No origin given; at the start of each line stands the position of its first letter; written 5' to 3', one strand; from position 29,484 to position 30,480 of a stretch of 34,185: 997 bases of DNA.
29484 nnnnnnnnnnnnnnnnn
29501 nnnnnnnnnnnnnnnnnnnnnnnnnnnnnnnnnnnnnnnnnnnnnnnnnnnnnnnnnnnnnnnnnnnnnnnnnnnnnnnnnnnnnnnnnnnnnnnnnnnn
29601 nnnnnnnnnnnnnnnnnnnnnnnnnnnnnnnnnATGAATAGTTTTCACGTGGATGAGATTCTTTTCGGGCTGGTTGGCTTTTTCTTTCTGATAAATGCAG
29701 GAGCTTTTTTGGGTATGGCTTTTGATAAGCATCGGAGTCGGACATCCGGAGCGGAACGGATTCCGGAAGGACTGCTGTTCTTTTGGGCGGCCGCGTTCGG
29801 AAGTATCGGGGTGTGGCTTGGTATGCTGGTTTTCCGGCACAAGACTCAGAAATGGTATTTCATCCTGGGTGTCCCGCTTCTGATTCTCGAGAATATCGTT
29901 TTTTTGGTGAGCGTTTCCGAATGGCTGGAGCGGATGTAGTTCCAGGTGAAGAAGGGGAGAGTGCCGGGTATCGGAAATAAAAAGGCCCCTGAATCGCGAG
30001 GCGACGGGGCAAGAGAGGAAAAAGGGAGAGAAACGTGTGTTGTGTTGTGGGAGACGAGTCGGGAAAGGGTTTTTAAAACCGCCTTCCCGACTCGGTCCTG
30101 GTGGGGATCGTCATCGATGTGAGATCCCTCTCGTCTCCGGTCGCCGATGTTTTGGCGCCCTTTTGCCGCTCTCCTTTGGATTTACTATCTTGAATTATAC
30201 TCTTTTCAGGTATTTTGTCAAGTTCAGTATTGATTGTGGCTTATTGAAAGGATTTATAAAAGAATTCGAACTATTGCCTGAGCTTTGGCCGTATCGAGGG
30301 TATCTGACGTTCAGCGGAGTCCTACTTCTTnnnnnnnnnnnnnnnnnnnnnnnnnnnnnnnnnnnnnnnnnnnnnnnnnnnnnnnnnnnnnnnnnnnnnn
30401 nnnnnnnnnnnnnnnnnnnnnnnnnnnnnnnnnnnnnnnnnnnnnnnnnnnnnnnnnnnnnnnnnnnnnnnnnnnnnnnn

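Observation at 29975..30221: Orphan transcription unit: consensus promoter, ~210-nt three-way-junction RNA and terminator, downstream of topA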

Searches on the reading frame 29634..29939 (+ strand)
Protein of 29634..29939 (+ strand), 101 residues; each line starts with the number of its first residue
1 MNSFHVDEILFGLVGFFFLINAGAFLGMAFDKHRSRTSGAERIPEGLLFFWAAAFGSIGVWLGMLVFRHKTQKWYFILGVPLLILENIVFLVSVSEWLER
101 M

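Call 7: search_protein_families(library=pfam, proteins=[window:29634-29939:+])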
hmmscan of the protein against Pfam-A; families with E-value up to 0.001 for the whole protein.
window:29634-29939:+ (101 aa): 1 family
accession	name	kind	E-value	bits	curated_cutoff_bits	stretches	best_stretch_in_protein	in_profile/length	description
PF06961.18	DUF1294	-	4e-19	69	25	1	21-76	1-55/55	Protein of unknown function (DUF1294)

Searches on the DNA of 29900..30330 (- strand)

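Call 4: search_rna_families(source=window, start=29900, end=30330, threshold=evalue, max_evalue=10, show_alignments=3)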
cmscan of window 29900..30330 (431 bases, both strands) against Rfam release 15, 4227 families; matches with E-value up to 10: 8.
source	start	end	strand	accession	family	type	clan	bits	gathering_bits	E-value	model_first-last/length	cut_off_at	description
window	30049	30100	-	RF03778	mir-483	Gene; miRNA;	-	17.4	60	1.3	1-75/75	no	mir-483 microRNA precursor family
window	29955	29991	+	RF01090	RF_site4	Cis-reg; frameshift_element;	-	16.1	45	2.8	1-66/66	no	Edr gene ribosomal frameshift signal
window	30053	30096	+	RF00963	mir-642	Gene; miRNA;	-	15.4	90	7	1-83/83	no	mir-642 microRNA precursor family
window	30186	30253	+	RF00533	snoMe18S-Gm1358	Gene; snRNA; snoRNA; CD-box;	-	15.3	50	5.4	1-79/79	no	Small nucleolar RNA Me18S-Gm1358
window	30030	30107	+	RF03074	Rhodo-rpoB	Cis-reg;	-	15.1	33.6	5.2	1-93/93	no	Rhodo-rpoB RNA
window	30049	30098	+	RF03101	RAGATH-31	Gene; sRNA;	-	14.4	71.8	8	1-54/54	no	RAGATH-31 RNA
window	30052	30096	+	RF02455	Virus_CITE_1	Cis-reg;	-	13.4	80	7.9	1-93/93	no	Dianthovirus RNA2 cap-independent translation element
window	29985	30138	+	RF02995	IMES-5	Gene; sRNA;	-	12.2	96.1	9.5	1-150/150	no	IMES-5 RNA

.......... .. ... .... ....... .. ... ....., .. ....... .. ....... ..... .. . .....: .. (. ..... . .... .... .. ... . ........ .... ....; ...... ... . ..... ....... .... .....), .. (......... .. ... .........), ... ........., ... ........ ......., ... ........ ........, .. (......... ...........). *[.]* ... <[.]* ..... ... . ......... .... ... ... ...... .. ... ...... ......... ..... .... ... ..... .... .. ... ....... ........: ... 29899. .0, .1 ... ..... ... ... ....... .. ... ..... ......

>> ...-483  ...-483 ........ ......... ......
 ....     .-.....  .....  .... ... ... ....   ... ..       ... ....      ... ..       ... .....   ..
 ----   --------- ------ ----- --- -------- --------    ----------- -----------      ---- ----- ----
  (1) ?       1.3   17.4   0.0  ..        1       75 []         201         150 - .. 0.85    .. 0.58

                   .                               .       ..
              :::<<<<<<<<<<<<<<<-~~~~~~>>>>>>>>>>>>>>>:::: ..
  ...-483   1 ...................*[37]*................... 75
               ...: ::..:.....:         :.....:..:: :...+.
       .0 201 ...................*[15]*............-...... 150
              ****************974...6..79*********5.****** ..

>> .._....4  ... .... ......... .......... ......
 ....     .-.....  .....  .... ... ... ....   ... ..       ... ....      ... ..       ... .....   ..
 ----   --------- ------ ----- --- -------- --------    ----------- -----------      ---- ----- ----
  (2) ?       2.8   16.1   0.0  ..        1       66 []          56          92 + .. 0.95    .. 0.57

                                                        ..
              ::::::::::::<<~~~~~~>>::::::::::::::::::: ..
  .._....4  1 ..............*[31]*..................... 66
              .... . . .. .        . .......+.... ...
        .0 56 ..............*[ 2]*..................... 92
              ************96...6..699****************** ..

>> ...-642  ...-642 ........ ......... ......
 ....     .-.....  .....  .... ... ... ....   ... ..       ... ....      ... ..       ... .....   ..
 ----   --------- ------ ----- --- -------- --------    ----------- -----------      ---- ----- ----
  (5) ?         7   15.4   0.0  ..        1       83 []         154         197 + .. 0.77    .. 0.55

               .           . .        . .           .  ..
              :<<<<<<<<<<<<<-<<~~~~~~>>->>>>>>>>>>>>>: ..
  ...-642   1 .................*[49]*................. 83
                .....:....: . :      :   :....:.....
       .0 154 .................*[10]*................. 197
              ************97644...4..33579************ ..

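Call 61: search_dna_similar(query=window:29972-30225:-, collection=phages, mode=distant, max_evalue=0.01)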
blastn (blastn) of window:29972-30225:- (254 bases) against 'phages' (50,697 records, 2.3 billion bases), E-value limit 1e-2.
No match.

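Call 62: search_dna_similar(query=window:29972-30225:-, collection=plasmids, mode=distant, max_evalue=0.01)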
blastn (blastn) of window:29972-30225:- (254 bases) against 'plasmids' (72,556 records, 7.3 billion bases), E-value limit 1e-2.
No match.
